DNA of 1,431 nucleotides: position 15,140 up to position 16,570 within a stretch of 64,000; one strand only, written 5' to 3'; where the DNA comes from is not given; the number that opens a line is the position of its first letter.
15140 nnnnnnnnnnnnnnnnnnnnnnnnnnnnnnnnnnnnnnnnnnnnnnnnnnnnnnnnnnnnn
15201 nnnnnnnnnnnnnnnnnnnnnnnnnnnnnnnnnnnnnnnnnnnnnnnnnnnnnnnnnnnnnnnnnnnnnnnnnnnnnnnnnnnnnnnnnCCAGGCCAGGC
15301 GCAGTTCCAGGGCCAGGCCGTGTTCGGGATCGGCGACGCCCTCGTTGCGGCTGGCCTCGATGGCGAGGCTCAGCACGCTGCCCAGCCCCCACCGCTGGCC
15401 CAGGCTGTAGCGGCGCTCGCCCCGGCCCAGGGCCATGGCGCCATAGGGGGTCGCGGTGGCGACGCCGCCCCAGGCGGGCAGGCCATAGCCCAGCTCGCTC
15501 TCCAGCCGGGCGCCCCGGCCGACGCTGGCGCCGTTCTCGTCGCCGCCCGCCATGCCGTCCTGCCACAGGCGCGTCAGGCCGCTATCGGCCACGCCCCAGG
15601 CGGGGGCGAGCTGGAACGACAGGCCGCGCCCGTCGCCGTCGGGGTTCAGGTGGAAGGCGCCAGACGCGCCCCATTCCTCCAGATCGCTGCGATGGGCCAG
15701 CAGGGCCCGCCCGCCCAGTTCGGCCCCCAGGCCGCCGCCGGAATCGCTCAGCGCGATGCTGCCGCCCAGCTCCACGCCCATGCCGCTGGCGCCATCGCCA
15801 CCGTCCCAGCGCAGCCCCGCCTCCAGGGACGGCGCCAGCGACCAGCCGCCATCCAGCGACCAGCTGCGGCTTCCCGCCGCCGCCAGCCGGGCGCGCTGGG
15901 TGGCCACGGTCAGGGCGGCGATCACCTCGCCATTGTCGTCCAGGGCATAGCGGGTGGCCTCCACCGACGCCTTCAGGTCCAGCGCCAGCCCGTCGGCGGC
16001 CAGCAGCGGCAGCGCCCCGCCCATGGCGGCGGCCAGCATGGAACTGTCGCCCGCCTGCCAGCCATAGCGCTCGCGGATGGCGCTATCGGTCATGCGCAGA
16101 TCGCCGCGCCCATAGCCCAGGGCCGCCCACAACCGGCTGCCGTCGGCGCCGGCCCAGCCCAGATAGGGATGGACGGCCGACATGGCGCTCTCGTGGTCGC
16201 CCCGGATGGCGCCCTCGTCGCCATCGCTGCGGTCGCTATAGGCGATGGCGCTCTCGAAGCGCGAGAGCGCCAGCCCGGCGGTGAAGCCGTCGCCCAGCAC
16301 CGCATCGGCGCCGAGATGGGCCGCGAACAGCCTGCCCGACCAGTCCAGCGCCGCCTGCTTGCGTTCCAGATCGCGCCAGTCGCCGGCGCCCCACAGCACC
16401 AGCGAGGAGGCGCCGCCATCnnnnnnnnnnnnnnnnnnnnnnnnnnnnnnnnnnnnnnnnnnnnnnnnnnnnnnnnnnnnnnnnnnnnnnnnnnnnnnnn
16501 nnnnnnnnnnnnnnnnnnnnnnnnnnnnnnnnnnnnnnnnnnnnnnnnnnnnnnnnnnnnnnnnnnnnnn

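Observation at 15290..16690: Autotransporter-like C-terminal barrel and ~50-aa signal peptide on a 13-kaa beads-on-a-string passenger: a secretion-mode paradox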

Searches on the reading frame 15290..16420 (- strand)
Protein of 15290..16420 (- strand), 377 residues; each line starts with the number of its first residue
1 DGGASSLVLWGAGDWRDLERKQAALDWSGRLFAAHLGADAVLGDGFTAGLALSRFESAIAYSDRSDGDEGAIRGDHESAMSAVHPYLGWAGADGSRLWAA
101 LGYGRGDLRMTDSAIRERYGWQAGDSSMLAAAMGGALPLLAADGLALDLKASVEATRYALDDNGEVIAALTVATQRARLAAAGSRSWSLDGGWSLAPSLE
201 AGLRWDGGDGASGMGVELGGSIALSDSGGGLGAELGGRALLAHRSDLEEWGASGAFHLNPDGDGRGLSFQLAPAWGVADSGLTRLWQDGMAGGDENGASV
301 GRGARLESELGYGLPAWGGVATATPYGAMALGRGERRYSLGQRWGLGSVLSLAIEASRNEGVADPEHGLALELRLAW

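Call 49: search_protein_families(library=pfam, proteins=[window:15290-16420:-], max_evalue=10)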
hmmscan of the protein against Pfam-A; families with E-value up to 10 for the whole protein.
window:15290-16420:- (377 aa): 0 families
